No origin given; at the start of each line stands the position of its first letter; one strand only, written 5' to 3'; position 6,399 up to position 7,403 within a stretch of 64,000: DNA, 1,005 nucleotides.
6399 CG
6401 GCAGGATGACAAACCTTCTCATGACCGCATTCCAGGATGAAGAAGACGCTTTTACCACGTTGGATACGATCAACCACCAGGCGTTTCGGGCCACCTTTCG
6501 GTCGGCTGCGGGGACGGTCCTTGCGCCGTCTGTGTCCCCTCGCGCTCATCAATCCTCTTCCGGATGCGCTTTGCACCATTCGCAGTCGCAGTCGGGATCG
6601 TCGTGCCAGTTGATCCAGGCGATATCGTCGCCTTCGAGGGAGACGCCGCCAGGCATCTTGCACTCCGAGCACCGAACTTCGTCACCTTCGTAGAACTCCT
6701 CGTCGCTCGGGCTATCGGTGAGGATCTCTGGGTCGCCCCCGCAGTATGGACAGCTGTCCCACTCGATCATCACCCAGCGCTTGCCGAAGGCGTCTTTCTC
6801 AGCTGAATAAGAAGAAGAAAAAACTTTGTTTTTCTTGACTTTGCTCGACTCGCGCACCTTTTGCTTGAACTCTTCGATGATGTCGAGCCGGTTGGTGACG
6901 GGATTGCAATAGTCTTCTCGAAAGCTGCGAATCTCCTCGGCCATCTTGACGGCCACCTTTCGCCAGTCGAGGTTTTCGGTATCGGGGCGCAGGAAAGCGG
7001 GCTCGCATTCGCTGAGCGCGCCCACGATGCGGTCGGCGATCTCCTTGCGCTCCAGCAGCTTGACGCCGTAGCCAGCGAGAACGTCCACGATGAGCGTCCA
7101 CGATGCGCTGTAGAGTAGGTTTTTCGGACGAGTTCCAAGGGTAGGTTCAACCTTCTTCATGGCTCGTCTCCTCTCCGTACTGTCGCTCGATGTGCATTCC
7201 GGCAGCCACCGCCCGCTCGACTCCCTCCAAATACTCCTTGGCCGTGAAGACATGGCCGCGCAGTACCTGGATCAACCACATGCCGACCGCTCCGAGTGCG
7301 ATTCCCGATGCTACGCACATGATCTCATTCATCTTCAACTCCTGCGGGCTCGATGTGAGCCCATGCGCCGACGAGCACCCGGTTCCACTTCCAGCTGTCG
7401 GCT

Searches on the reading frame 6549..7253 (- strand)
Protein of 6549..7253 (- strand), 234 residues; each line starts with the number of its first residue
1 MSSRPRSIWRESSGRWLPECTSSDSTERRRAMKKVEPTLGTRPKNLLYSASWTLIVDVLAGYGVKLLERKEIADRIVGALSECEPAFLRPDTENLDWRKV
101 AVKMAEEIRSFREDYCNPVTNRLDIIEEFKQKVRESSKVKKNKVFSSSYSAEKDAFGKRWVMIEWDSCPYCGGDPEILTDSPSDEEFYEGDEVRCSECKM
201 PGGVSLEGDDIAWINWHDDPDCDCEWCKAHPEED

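Call 69: search_protein_families(library=phrogs, proteins=[window:6549-7253:-], max_evalue=0.001)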
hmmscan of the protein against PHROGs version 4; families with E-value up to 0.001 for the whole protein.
window:6549-7253:- (234 aa): 1 family
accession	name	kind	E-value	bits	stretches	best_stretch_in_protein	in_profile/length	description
phrog_4446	-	unknown function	1.2e-06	29.4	1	141-223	121-203/204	-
